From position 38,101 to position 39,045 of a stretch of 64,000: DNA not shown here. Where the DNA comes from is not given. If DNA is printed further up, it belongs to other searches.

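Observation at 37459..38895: Unusual sensor cyclase: helical N-domain + eight-Cys cluster (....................) + PDZ-like domain + CHD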

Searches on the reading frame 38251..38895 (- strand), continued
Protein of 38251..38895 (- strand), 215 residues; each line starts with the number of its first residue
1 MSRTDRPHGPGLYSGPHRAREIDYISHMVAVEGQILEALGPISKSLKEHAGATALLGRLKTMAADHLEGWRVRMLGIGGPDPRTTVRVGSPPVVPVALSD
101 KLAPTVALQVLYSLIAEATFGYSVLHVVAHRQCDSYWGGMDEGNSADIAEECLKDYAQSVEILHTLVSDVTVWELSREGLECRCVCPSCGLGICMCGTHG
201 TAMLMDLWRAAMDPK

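Call 43: search_protein_families(library=pfam, proteins=[P0059, P0074, P0086, P0099, P0103, P0117, P0141, P0088, P0168, P0172], max_evalue=0.01)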
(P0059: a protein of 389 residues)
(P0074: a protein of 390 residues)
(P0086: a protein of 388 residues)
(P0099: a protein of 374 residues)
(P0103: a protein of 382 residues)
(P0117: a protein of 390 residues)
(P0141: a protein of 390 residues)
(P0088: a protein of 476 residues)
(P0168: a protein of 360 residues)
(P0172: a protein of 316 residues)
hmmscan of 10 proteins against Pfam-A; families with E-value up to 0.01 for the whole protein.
P0059 (389 aa): 8 families
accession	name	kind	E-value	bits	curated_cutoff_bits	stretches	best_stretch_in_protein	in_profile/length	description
PF00196.25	GerE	-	1.9e-18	66.3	23.5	1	325-380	2-57/57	Bacterial regulatory proteins, luxR family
PF13180.12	PDZ_2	-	3.8e-11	43.5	27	1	202-272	8-78/80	PDZ domain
PF17820.7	PDZ_6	-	1.9e-10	40.7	27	1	212-263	4-54/54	PDZ domain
PF00595.29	PDZ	-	3.4e-08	34.2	23.2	1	195-256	21-75/81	PDZ domain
PF13936.12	HTH_38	-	0.0005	20.2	27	1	331-361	10-41/44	Helix-turn-helix domain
PF13551.12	HTH_29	-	0.00056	20.4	28.1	1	331-361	2-33/64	Winged helix-turn helix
PF13384.12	HTH_23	-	0.0014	18.8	24.6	1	329-361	6-38/50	Homeodomain-like domain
PF04545.22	Sigma70_r4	-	0.0014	18.5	24.1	1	322-369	1-49/50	Sigma-70, region 4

P0074 (390 aa): 11 families
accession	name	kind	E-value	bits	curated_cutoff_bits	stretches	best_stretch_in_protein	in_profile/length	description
PF00196.25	GerE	-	2e-19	69.4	23.5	1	325-381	1-57/57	Bacterial regulatory proteins, luxR family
PF13180.12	PDZ_2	-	2.4e-11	44.2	27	1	204-270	9-75/80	PDZ domain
PF17820.7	PDZ_6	-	3.3e-11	43.2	27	1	213-254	4-45/54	PDZ domain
PF08281.18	Sigma70_r4_2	-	5.5e-06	26.4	25.7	1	324-369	8-54/54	Sigma-70, region 4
PF00595.29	PDZ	-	7.9e-06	26.6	23.2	1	206-247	24-65/81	PDZ domain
PF04545.22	Sigma70_r4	-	0.00036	20.4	24.1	1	324-369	2-48/50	Sigma-70, region 4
PF12840.13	HTH_20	-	0.0012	19.2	27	1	337-370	13-46/51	Helix-turn-helix domain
PF13384.12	HTH_23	-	0.0017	18.5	24.6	1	333-364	9-40/50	Homeodomain-like domain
PF13936.12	HTH_38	-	0.0027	17.8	27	1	331-362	12-41/44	Helix-turn-helix domain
PF14493.12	HTH_40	-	0.0035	18.1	27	0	338-368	9-39/89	Helix-turn-helix domain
PF08279.18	HTH_11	-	0.0099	16.2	25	0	342-370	16-43/55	HTH domain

P0086 (388 aa): 10 families
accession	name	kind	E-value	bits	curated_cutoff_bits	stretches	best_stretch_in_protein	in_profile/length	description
PF00196.25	GerE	-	1.1e-17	63.8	23.5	1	323-377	2-56/57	Bacterial regulatory proteins, luxR family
PF13180.12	PDZ_2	-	2.6e-08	34.5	27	1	210-273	13-76/80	PDZ domain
PF08281.18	Sigma70_r4_2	-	2.3e-06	27.6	25.7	1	320-366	7-54/54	Sigma-70, region 4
PF13384.12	HTH_23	-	6.9e-05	23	24.6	1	326-359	5-38/50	Homeodomain-like domain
PF17820.7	PDZ_6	-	0.00015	21.9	27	1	218-266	7-54/54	PDZ domain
PF13936.12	HTH_38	-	0.00018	21.6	27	1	334-359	16-41/44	Helix-turn-helix domain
PF04545.22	Sigma70_r4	-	0.00044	20.1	24.1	1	322-368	3-50/50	Sigma-70, region 4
PF00595.29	PDZ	-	0.00065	20.5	23.2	1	210-248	26-64/81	PDZ domain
PF13551.12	HTH_29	-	0.00073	20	28.1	1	329-359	2-33/64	Winged helix-turn helix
PF13412.12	HTH_24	-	0.0024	17.8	21.9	1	338-360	17-39/48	Winged helix-turn-helix DNA-binding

P0099 (374 aa): 8 families
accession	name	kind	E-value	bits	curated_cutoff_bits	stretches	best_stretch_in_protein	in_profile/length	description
PF00196.25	GerE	-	2.1e-15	56.5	23.5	1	310-364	2-56/57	Bacterial regulatory proteins, luxR family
PF13180.12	PDZ_2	-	3.8e-09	37.2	27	1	190-258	10-78/80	PDZ domain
PF17820.7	PDZ_6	-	1.7e-07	31.3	27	1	199-228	5-34/54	PDZ domain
PF13384.12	HTH_23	-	1.4e-06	28.3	24.6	1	314-344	6-36/50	Homeodomain-like domain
PF13412.12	HTH_24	-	5.2e-05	23.2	21.9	1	325-346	17-38/48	Winged helix-turn-helix DNA-binding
PF13518.12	HTH_28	-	0.00036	21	25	1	316-346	3-33/52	Helix-turn-helix domain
PF12840.13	HTH_20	-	0.0027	18.1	27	0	318-348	9-40/51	Helix-turn-helix domain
PF08281.18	Sigma70_r4_2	-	0.0036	17.3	25.7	1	322-347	23-48/54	Sigma-70, region 4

P0103 (382 aa): 6 families
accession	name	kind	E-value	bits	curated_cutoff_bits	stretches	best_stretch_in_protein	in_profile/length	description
PF00196.25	GerE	-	7.4e-15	54.8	23.5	1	317-372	2-57/57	Bacterial regulatory proteins, luxR family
PF13180.12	PDZ_2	-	5.4e-08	33.5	27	1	208-258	21-71/80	PDZ domain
PF17820.7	PDZ_6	-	0.00013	22.1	27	1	205-256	4-54/54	PDZ domain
PF00595.29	PDZ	-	0.0015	19.3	23.2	1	200-240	26-66/81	PDZ domain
PF08281.18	Sigma70_r4_2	-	0.0019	18.2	25.7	1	315-353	8-47/54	Sigma-70, region 4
PF13551.12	HTH_29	-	0.0071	16.8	28.1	0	323-357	2-37/64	Winged helix-turn helix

P0117 (390 aa): 12 families
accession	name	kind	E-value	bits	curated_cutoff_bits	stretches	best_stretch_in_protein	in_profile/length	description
PF00196.25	GerE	-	5.3e-18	64.8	23.5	1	326-381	2-57/57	Bacterial regulatory proteins, luxR family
PF13180.12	PDZ_2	-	9.1e-10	39.1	27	1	207-272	10-75/80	PDZ domain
PF17820.7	PDZ_6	-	5e-09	36.2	27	1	213-266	2-54/54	PDZ domain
PF00595.29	PDZ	-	4e-07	30.8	23.2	1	210-264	26-80/81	PDZ domain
PF13384.12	HTH_23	-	8.9e-07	29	24.6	1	330-362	6-38/50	Homeodomain-like domain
PF08281.18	Sigma70_r4_2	-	2.1e-06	27.7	25.7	1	322-369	6-54/54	Sigma-70, region 4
PF12840.13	HTH_20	-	0.00012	22.4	27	1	332-371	7-47/51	Helix-turn-helix domain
PF13936.12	HTH_38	-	0.00047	20.3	27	1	335-363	14-42/44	Helix-turn-helix domain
PF13518.12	HTH_28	-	0.00055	20.4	25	1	331-364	2-35/52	Helix-turn-helix domain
PF13551.12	HTH_29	-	0.0018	18.8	28.1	1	332-363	2-34/64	Winged helix-turn helix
PF14493.12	HTH_40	-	0.0022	18.7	27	1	333-368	4-39/89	Helix-turn-helix domain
PF04545.22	Sigma70_r4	-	0.0032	17.4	24.1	0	324-369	2-48/50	Sigma-70, region 4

P0141 (390 aa): 6 families
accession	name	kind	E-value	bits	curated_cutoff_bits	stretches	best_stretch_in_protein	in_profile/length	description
PF00196.25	GerE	-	1.8e-16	59.9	23.5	1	326-381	2-57/57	Bacterial regulatory proteins, luxR family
PF13180.12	PDZ_2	-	3.1e-09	37.4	27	1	206-270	13-77/80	PDZ domain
PF17820.7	PDZ_6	-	6.7e-07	29.4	27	1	208-249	1-42/54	PDZ domain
PF13384.12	HTH_23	-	3.7e-05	23.9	24.6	1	331-360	7-36/50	Homeodomain-like domain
PF12840.13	HTH_20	-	0.0068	16.8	27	0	332-371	7-47/51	Helix-turn-helix domain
PF00595.29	PDZ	-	0.0069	17.2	23.2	0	199-246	17-66/81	PDZ domain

P0088 (476 aa): 1 family
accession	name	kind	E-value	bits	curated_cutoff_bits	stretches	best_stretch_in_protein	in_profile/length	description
PF17820.7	PDZ_6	-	0.0076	16.4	27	0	319-336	2-19/54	PDZ domain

P0168 (360 aa): 4 families
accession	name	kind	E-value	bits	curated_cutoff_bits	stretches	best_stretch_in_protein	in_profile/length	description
PF17820.7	PDZ_6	-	1.4e-07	31.6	27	1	206-256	5-54/54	PDZ domain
PF13180.12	PDZ_2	-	7.3e-07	29.8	27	1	203-259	16-72/80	PDZ domain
PF00595.29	PDZ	-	2e-05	25.3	23.2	1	199-254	25-80/81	PDZ domain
PF14685.13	PDZ_Tricorn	-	0.00097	19.5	25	1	209-266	30-88/88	Tricorn protease PDZ domain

P0172 (316 aa): 3 families
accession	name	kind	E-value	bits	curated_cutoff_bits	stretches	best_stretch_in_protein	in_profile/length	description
PF13180.12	PDZ_2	-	1e-07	32.5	27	1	252-299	25-72/80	PDZ domain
PF17820.7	PDZ_6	-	5.5e-07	29.7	27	1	246-294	5-52/54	PDZ domain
PF00595.29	PDZ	-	0.00069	20.4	23.2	1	230-294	13-80/81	PDZ domain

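Call 48: find_encoding_contigs(protein=P0284, flank=4000, max_places=5)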
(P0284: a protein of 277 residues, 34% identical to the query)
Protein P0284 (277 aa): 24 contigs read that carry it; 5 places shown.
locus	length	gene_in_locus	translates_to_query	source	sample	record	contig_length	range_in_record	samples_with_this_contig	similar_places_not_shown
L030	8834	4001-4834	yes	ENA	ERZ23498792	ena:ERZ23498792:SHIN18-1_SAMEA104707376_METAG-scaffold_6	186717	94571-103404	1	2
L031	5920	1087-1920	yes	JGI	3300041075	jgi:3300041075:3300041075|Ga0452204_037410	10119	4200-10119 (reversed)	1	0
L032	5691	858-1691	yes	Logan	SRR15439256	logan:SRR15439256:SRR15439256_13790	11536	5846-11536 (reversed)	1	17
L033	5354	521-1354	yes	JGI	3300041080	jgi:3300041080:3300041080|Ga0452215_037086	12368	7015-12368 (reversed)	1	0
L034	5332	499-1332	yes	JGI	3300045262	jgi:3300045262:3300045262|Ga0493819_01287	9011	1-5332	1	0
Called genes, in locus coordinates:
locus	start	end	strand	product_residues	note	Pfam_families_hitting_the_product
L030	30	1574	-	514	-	PF00486:Trans_reg_C, PF00515:TPR_1 (faint), PF07719:TPR_2 (faint), PF13428:TPR_14 (faint)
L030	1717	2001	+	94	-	PF14026:SCO4226-like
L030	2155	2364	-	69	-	-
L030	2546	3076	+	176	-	PF08281:Sigma70_r4_2 (faint), PF00196:GerE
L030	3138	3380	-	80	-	-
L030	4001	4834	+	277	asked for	PF00595:PDZ (weak), PF13180:PDZ_2, PF17820:PDZ_6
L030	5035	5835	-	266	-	PF13180:PDZ_2, PF17820:PDZ_6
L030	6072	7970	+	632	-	PF00211:Guanylate_cyc (weak), PF13432:TPR_16 (faint), PF13428:TPR_14 (faint), PF07719:TPR_2 (faint), PF13174:TPR_6 (faint), PF23914:TPR_CcmH_CycH (faint), PF13414:TPR_11 (weak), PF14559:TPR_19, +4 more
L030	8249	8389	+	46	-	-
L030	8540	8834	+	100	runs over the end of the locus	PF08668:HDOD, PF01966:HD (weak)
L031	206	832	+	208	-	PF00797:Acetyltransf_2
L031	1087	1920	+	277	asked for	PF00595:PDZ (weak), PF13180:PDZ_2, PF17820:PDZ_6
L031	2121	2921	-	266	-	PF13180:PDZ_2, PF17820:PDZ_6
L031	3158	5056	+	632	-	PF00211:Guanylate_cyc (weak), PF13432:TPR_16 (faint), PF13428:TPR_14 (faint), PF07719:TPR_2 (faint), PF13174:TPR_6 (faint), PF23914:TPR_CcmH_CycH (faint), PF13414:TPR_11 (weak), PF14559:TPR_19, +4 more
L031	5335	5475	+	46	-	-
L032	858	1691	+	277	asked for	PF00595:PDZ (weak), PF13180:PDZ_2, PF17820:PDZ_6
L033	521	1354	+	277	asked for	PF00595:PDZ (weak), PF13180:PDZ_2, PF17820:PDZ_6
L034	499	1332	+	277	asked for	PF00595:PDZ (weak), PF13180:PDZ_2, PF17820:PDZ_6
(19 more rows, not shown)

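Call 49: find_encoding_contigs(protein=P0262, flank=4000, max_places=4)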
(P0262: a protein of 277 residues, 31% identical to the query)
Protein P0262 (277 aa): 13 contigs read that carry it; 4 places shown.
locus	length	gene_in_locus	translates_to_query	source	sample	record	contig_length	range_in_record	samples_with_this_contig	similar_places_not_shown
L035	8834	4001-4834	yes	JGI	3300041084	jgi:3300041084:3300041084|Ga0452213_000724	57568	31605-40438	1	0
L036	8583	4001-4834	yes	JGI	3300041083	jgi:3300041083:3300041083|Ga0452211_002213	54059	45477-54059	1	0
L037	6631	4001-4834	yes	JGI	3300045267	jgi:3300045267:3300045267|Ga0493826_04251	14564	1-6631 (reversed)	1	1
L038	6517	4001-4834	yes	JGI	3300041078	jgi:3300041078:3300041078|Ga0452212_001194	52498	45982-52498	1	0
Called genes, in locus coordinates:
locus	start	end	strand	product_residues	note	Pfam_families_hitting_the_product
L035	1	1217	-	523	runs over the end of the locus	PF00144:Beta-lactamase, PF11954:DUF3471 (weak)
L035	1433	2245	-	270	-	PF13700:DUF4158 (weak)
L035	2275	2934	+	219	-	PF00239:Resolvase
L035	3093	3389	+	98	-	PF03992:ABM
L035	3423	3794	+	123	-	-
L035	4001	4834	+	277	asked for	PF00595:PDZ (weak), PF13180:PDZ_2, PF17820:PDZ_6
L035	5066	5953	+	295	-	PF03069:FmdA_AmdA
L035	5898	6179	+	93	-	-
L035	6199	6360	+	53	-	-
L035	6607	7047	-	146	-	PF01610:DDE_Tnp_ISL3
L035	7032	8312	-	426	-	PF14690:Zn_ribbon_ISL3, PF01610:DDE_Tnp_ISL3, PF13384:HTH_23 (faint), PF13936:HTH_38 (weak)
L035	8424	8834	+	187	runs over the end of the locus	PF00561:Abhydrolase_1, PF03096:Ndr (faint), PF12146:Hydrolase_4 (weak), PF12697:Abhydrolase_6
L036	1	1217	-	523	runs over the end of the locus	PF00144:Beta-lactamase, PF11954:DUF3471 (weak)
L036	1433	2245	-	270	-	PF13700:DUF4158 (weak)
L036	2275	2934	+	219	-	PF00239:Resolvase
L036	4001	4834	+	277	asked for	PF00595:PDZ (weak), PF13180:PDZ_2, PF17820:PDZ_6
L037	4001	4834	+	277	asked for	PF00595:PDZ (weak), PF13180:PDZ_2, PF17820:PDZ_6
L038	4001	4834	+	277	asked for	PF00595:PDZ (weak), PF13180:PDZ_2, PF17820:PDZ_6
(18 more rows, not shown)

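Call 50: find_encoding_contigs(protein=P0046, flank=4000, max_places=2)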
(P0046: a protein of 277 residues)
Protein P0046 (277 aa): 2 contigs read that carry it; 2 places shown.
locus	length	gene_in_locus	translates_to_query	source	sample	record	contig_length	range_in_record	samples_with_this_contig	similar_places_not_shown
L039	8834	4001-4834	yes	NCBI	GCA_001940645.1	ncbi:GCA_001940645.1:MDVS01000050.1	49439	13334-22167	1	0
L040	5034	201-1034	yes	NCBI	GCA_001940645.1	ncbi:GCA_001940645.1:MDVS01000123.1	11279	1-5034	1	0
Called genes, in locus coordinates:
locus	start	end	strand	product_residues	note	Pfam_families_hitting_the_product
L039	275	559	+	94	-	-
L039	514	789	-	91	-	-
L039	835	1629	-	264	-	-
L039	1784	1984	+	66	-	-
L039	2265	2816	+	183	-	-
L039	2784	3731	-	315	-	-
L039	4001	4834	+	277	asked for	PF00595:PDZ (weak), PF13180:PDZ_2, PF17820:PDZ_6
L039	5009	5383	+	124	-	-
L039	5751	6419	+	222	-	-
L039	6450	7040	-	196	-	PF01939:NucS_C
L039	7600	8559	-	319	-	PF14088:DUF4268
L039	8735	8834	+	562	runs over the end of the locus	PF13597:NRDD, PF01228:Gly_radical (weak)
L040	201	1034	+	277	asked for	PF00595:PDZ (weak), PF13180:PDZ_2, PF17820:PDZ_6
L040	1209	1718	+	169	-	-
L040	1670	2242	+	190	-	-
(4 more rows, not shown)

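Call 52: find_homologous_proteins(query=P0074, max_evalue=1e-10)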
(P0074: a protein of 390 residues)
Query P0074 (390 aa): 52 proteins with E <= 1e-10 among 8000 candidates.
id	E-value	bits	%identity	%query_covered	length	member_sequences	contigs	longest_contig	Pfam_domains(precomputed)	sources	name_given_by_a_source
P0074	2.7e-254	861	100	100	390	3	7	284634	PF17820.8,PF00595.30,PF13180.13,PF00196.26,PF08281.19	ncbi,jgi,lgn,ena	-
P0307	3.0e-206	703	82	100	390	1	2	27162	PF17820.8,PF13384.13,PF13180.13,PF00196.26,PF08281.19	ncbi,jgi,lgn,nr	ncbi:MAG: LuxR C-terminal-related transcriptional regulator [Dehalococcoidia bacterium]|jgi:DNA-bind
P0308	1.0e-167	576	71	100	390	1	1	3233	PF17820.8,PF13384.13,PF13180.13,PF00196.26,PF08281.19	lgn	-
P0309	1.1e-162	560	68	100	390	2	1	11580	PF17820.8,PF13384.13,PF13180.13,PF00196.26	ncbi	-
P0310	4.2e-156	538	66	100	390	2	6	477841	PF17820.8,PF13384.13,PF13180.13,PF00196.26,PF08281.19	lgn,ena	-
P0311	2.0e-100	355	47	99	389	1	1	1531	PF17820.8,PF00595.30,PF13180.13,PF00196.26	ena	-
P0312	7.9e-100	353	49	97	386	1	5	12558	PF17820.8,PF13384.13,PF13180.13,PF00196.26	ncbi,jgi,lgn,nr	ncbi:MAG: LuxR C-terminal-related transcriptional regulator [SAR202 cluster bacterium]|jgi:DNA-bindi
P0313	6.8e-98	346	47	97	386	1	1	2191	PF17820.8,PF13180.13,PF00196.26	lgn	-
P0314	1.2e-97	345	48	97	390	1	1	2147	PF17820.8,PF13384.13,PF13180.13,PF00196.26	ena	-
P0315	2.4e-97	344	47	97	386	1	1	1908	PF17820.8,PF13180.13,PF00196.26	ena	-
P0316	4.3e-97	344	48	97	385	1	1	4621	PF17820.8,PF13180.13,PF00196.26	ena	-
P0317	1.5e-96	342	48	97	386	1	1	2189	PF17820.8,PF13384.13,PF13180.13,PF00196.26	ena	-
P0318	3.5e-96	341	47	97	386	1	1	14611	PF17820.8,PF13384.13,PF13180.13,PF00196.26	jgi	-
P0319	3.6e-96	341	47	99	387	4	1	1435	PF17820.8,PF00595.30,PF13180.13,PF00196.26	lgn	-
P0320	1.1e-95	339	47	97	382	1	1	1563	PF17820.8,PF13384.13,PF13180.13,PF00196.26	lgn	-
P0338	1.4e-90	322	46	97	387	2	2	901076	PF17820.8,PF13180.13,PF00196.26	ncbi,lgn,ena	-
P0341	1.4e-83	299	44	97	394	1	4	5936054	PF17820.8,PF13180.13,PF00196.26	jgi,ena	jgi:DNA-binding CsgD family transcriptional regulator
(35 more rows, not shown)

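Call 53: find_encoding_contigs(protein=P0074, flank=5000, max_places=2)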
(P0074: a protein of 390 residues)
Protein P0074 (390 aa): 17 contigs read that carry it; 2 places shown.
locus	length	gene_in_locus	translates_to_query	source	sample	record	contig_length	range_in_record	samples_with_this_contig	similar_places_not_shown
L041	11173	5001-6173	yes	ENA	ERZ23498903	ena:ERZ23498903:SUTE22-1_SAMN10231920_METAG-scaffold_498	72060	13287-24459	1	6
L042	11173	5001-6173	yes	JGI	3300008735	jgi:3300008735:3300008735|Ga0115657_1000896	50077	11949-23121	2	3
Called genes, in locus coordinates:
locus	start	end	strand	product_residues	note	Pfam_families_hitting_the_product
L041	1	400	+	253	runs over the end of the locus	PF00106:adh_short, PF08659:KR (weak), PF13561:adh_short_C2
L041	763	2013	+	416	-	PF09925:DUF2157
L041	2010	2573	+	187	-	PF14345:GDYXXLXY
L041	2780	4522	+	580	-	PF02776:TPP_enzyme_N, PF00205:TPP_enzyme_M, PF02775:TPP_enzyme_C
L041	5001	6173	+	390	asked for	PF00595:PDZ (weak), PF13180:PDZ_2, PF17820:PDZ_6, PF00196:GerE, PF08281:Sigma70_r4_2 (weak)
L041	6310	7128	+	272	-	PF00595:PDZ (faint), PF13180:PDZ_2, PF17820:PDZ_6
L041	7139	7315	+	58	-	PF06348:DUF1059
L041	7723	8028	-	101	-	PF02311:AraC_binding, PF07883:Cupin_2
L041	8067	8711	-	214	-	-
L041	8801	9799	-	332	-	PF01436:NHL (faint)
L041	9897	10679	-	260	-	PF12973:Cupin_7 (faint), PF12852:Cupin_6 (faint), PF02311:AraC_binding (faint), PF07883:Cupin_2, PF16867:DMSP_lyase (faint), PF05899:Cupin_3 (faint), PF00190:Cupin_1 (weak), PF07883:Cupin_2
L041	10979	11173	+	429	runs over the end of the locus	PF07690:MFS_1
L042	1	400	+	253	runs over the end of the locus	PF00106:adh_short, PF08659:KR (weak), PF13561:adh_short_C2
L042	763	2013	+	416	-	PF09925:DUF2157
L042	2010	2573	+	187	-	PF14345:GDYXXLXY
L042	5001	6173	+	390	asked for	PF00595:PDZ (weak), PF13180:PDZ_2, PF17820:PDZ_6, PF00196:GerE, PF08281:Sigma70_r4_2 (weak)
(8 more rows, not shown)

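Call 54: find_encoding_contigs(protein=P0338, flank=5000, max_places=2)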
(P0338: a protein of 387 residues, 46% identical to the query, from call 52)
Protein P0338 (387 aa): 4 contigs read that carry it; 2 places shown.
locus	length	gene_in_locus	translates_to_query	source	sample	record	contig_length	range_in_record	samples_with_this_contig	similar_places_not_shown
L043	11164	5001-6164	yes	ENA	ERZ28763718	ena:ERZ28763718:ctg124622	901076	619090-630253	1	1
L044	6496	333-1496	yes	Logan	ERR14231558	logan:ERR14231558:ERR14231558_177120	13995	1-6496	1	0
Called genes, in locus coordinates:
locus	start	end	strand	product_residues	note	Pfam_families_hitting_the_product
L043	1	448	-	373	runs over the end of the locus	PF04909:Amidohydro_2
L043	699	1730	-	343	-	PF00296:Bac_luciferase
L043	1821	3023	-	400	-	PF00364:Biotin_lipoyl, PF25984:BSH_YknX (faint), PF02817:E3_binding, PF00198:2-oxoacid_dh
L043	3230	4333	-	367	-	PF00174:Oxidored_molyb, PF03404:Mo-co_dimer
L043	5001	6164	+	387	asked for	PF13180:PDZ_2, PF17820:PDZ_6 (weak), PF00196:GerE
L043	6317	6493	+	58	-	PF06348:DUF1059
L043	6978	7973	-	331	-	PF01073:3Beta_HSD, PF01370:Epimerase, PF02719:Polysacc_synt_2, PF04321:RmlD_sub_bind, PF05368:NmrA, PF16363:GDP_Man_Dehyd, PF13460:NAD_binding_10, PF07993:NAD_binding_4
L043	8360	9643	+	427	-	PF20773:InhA-like_MAM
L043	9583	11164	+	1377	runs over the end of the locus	PF21471:Reelin_subrepeat-B (weak), PF00041:fn3 (faint), PF20773:InhA-like_MAM, PF00963:Cohesin (weak), PF00404:Dockerin_1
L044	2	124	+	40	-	?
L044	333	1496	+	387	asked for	PF13180:PDZ_2, PF17820:PDZ_6 (weak), PF00196:GerE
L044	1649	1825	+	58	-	PF06348:DUF1059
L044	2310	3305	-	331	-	PF01073:3Beta_HSD, PF01370:Epimerase, PF02719:Polysacc_synt_2, PF04321:RmlD_sub_bind, PF05368:NmrA, PF16363:GDP_Man_Dehyd, PF13460:NAD_binding_10, PF07993:NAD_binding_4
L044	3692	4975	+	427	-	PF20773:InhA-like_MAM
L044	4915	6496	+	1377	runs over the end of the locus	PF21471:Reelin_subrepeat-B (weak), PF00041:fn3 (faint), PF20773:InhA-like_MAM, PF00963:Cohesin (weak), PF00404:Dockerin_1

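Call 55: find_encoding_contigs(protein=P0341, flank=5000, max_places=2)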
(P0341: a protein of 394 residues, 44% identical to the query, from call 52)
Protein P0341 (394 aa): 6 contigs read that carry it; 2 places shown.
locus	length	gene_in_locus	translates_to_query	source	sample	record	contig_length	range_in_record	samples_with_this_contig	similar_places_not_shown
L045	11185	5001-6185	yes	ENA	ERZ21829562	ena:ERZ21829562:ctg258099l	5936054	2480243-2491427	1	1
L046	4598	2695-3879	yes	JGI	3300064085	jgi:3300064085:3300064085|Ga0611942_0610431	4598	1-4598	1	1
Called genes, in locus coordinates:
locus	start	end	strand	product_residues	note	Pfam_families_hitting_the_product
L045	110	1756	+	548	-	PF02776:TPP_enzyme_N, PF00205:TPP_enzyme_M, PF02775:TPP_enzyme_C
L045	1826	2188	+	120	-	-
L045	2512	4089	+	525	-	PF05922:Inhibitor_I9, PF00082:Peptidase_S8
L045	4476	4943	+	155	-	PF14588:YjgF_endoribonc, PF01042:Ribonuc_L-PSP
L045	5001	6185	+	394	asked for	PF13180:PDZ_2, PF17820:PDZ_6, PF00196:GerE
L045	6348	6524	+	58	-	PF06348:DUF1059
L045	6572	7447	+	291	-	PF00595:PDZ, PF13180:PDZ_2, PF17820:PDZ_6 (weak)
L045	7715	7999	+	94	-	PF01527:HTH_Tnp_1, PF13518:HTH_28 (faint)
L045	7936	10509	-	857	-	PF13191:AAA_16, PF13181:TPR_8 (faint), PF13424:TPR_12 (faint)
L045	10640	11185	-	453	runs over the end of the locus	PF02515:CoA_transf_3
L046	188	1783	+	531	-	PF05922:Inhibitor_I9, PF00082:Peptidase_S8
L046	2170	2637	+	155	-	PF14588:YjgF_endoribonc, PF01042:Ribonuc_L-PSP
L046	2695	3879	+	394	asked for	PF13180:PDZ_2, PF17820:PDZ_6, PF00196:GerE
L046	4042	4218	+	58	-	PF06348:DUF1059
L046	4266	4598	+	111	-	?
